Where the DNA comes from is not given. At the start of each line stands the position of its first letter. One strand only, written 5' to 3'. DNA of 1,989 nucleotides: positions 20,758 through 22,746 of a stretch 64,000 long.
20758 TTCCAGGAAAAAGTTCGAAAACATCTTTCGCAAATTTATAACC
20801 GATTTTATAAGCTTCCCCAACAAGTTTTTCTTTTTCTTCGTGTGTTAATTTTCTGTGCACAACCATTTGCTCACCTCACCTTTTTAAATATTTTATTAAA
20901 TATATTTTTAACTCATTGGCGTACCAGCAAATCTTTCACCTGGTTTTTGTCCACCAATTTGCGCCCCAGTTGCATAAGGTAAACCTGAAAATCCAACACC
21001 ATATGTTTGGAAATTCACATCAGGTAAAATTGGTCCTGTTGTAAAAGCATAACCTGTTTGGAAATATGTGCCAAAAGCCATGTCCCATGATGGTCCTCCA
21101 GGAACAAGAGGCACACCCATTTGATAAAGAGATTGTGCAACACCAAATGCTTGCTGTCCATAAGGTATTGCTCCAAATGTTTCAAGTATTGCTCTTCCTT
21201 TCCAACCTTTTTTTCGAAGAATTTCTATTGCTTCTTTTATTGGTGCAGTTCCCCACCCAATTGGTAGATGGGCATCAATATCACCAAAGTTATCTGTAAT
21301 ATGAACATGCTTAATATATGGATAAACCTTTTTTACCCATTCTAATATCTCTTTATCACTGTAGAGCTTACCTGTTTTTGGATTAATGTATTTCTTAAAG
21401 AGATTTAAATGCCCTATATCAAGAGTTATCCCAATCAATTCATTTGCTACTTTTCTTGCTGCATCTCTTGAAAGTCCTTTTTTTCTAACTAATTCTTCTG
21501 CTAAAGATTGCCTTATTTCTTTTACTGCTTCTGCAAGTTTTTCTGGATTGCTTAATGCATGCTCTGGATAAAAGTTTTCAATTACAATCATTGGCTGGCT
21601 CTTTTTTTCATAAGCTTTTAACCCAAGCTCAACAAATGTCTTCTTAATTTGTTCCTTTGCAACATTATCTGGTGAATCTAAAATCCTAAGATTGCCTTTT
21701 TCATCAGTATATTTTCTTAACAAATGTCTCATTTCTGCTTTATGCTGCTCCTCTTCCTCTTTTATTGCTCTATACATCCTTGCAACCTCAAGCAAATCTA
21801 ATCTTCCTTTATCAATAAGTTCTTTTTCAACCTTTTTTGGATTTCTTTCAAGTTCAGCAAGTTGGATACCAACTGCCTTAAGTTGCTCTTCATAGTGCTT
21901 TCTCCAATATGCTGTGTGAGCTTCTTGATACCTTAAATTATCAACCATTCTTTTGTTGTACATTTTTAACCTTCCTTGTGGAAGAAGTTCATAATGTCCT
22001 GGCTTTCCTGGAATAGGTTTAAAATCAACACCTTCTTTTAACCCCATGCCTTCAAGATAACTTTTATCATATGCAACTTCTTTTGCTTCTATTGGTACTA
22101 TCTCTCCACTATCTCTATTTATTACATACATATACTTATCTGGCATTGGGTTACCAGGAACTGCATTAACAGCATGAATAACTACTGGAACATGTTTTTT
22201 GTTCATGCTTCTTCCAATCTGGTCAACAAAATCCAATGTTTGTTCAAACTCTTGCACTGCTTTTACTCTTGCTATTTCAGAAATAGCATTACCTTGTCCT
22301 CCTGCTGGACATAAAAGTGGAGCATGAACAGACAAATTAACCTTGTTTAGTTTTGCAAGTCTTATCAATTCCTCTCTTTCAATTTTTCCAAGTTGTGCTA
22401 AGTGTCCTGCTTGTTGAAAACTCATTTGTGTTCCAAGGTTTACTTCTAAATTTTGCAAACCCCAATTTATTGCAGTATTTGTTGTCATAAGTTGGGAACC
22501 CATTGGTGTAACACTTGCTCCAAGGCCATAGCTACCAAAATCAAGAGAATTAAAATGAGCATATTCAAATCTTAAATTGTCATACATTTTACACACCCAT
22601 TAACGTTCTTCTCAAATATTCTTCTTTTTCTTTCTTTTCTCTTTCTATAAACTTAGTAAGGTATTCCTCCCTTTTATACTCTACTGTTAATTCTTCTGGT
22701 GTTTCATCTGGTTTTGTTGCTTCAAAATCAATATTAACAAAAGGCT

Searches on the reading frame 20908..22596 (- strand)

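Call 53: search_protein_families(library=pfam, max_evalue=0.0001, proteins=[window:20908-22596:-])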
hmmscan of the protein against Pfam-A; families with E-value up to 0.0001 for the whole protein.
window:20908-22596:- (562 aa): 1 family
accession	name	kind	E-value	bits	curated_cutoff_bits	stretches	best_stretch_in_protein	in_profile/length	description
PF01261.30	AP_endonuc_2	-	9.6e-17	61.9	31.1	1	378-476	143-232/249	Xylose isomerase-like TIM barrel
